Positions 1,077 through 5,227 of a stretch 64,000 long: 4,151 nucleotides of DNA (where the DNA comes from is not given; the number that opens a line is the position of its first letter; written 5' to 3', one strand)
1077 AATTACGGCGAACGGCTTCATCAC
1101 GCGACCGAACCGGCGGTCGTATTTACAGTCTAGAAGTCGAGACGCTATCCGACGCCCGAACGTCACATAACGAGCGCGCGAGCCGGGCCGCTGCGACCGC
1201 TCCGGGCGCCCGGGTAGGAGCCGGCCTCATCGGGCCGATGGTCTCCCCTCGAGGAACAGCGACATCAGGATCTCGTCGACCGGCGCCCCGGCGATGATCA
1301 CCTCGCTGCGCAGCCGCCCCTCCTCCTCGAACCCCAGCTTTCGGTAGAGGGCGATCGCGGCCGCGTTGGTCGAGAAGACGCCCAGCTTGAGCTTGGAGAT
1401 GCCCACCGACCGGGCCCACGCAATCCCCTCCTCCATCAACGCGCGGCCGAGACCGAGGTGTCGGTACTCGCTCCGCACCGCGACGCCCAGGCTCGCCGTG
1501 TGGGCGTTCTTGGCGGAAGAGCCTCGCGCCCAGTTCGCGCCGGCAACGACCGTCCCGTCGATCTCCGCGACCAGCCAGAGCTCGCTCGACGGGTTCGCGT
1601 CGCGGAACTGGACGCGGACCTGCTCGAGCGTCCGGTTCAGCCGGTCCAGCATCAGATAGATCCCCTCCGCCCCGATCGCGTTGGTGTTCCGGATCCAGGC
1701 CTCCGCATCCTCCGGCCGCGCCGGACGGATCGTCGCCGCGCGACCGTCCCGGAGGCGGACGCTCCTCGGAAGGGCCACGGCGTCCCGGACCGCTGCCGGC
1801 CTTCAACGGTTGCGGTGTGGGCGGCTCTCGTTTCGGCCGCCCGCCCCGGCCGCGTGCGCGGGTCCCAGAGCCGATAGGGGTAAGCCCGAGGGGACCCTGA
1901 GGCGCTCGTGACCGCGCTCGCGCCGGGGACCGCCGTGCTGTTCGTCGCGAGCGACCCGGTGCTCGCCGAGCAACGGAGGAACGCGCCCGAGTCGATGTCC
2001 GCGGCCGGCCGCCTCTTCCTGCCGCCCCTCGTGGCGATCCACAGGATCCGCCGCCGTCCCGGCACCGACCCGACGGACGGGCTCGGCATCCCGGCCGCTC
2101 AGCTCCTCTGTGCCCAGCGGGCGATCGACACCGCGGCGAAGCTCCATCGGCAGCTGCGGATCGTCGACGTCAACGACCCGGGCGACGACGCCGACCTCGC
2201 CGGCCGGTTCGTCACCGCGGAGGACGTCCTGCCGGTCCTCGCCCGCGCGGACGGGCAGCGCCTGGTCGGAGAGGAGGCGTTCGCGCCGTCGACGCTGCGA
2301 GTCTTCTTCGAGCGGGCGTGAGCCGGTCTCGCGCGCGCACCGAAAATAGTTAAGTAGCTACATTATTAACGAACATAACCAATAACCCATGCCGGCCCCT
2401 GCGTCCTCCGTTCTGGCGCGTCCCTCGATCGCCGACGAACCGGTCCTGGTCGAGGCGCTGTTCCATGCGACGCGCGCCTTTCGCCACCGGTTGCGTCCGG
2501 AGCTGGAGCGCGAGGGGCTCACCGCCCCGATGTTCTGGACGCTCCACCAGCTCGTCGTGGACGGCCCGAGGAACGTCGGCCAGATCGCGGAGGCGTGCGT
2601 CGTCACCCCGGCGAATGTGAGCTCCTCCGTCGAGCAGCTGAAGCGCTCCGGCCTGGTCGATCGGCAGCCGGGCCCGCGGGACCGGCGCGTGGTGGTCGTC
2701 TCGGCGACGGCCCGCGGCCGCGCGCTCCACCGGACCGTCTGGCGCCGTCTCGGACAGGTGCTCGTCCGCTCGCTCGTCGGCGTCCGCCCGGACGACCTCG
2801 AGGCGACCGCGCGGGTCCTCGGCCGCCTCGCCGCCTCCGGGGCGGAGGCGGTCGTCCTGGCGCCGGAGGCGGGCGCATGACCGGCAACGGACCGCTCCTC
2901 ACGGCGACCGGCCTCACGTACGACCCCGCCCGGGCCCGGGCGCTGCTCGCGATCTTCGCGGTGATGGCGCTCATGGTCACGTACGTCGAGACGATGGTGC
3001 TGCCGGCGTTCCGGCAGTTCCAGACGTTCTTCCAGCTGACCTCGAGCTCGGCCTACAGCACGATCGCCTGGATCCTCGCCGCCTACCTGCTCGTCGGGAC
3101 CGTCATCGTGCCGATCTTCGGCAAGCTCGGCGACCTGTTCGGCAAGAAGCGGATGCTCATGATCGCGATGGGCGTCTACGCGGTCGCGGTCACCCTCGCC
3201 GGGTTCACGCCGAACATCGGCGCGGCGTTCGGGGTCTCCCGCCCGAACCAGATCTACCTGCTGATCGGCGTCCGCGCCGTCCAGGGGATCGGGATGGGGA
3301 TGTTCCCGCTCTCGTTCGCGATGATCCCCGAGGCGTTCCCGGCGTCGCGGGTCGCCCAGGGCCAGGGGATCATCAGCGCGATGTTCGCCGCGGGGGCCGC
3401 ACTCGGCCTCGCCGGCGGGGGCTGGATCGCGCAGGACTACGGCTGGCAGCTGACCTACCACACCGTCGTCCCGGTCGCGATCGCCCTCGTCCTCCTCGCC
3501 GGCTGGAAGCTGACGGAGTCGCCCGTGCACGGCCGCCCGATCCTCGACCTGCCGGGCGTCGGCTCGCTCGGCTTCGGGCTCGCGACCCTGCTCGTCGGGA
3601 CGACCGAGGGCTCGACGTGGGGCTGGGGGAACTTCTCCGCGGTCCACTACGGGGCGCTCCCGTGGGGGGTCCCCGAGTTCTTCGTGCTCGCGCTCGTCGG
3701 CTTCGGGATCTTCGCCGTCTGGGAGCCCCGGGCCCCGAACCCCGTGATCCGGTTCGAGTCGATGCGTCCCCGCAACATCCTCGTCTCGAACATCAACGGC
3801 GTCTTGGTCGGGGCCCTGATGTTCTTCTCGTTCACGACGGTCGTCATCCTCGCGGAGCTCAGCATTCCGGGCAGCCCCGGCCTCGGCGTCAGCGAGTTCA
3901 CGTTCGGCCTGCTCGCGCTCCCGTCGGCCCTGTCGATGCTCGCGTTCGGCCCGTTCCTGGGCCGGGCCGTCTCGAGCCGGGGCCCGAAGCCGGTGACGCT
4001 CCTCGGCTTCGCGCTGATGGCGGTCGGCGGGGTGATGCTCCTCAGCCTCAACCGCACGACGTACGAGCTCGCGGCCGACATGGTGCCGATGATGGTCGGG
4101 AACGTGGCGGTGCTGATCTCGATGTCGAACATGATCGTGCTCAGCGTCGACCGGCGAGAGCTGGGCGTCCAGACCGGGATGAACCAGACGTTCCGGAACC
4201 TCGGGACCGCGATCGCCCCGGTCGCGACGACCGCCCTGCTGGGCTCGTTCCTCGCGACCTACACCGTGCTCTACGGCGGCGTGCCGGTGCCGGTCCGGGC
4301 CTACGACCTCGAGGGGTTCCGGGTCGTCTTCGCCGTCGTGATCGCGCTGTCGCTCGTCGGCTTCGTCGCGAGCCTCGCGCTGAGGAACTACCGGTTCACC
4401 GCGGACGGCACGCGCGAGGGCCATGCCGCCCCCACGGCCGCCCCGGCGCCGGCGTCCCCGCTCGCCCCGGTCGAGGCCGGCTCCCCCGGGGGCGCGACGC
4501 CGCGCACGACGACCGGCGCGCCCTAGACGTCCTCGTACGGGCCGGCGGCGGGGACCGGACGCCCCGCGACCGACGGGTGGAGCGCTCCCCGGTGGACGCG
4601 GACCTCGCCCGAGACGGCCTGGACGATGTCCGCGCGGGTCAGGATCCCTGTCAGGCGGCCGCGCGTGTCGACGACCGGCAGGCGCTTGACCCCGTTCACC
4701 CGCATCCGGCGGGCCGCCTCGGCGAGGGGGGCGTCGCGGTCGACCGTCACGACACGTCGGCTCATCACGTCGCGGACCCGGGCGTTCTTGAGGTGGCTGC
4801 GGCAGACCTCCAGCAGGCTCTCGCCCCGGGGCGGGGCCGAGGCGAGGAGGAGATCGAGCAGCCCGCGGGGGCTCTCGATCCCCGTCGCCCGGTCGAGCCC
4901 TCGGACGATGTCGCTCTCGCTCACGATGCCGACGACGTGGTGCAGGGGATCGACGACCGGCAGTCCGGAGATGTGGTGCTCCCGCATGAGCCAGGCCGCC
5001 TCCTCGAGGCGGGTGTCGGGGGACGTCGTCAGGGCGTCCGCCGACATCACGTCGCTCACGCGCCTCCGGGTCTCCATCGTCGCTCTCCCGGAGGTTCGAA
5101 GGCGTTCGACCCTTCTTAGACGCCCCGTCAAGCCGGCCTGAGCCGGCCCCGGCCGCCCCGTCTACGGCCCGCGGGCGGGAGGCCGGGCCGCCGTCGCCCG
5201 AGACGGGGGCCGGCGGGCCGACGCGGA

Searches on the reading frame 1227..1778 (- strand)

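Call 56: search_protein_families(library=pfam, proteins=[window:1227-1778:-], max_evalue=0.0001)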
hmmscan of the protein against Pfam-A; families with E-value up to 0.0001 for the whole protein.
window:1227-1778:- (183 aa): 5 families
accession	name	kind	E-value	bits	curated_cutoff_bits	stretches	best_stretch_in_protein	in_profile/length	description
PF00583.31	Acetyltransf_1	-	1.8e-19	70.6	20.7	1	59-150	25-116/116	Acetyltransferase (GNAT) family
PF13508.13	Acetyltransf_7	-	6.2e-14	52.6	27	1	66-152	3-84/84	Acetyltransferase (GNAT) domain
PF13673.13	Acetyltransf_10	-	2.4e-07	31.2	23.6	1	98-156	56-113/128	Acetyltransferase (GNAT) domain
PF13420.13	Acetyltransf_4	-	3.2e-07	30.9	24.3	1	17-170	1-154/155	Acetyltransferase (GNAT) domain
PF13302.13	Acetyltransf_3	-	4.4e-07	31.1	25.4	1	16-151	3-138/138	Acetyltransferase (GNAT) domain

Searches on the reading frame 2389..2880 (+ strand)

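Call 56: search_protein_families(library=pfam, proteins=[window:2389-2880:+], max_evalue=0.0001)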
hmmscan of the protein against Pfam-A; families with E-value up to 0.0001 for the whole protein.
window:2389-2880:+ (163 aa): 3 families
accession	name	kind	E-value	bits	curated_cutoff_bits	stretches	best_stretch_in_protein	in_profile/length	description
PF12802.13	MarR_2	-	5.8e-11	42.8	27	1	43-100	2-60/61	MarR family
PF01047.28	MarR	-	4.4e-09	36.5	24.6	1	44-102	1-59/59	MarR family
PF13463.12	HTH_27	-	3.4e-05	24.5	22.2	1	65-110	23-68/68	Winged helix DNA-binding domain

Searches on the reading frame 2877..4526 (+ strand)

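Call 56: search_protein_families(library=pfam, proteins=[window:2877-4526:+], max_evalue=0.0001)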
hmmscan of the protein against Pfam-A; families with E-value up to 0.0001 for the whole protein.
window:2877-4526:+ (549 aa): 1 family
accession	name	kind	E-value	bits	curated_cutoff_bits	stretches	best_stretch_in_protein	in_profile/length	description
PF07690.21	MFS_1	-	2.9e-44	151.8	33.4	2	28-448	2-347/347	Major Facilitator Superfamily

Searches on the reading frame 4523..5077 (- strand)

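Call 56: search_protein_families(library=pfam, proteins=[window:4523-5077:-], max_evalue=0.0001)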
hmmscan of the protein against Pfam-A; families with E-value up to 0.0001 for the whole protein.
window:4523-5077:- (184 aa): 1 family
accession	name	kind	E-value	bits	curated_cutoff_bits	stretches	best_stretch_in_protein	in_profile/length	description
PF00571.33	CBS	-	8.9e-35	119.2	24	2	101-156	1-56/57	CBS domain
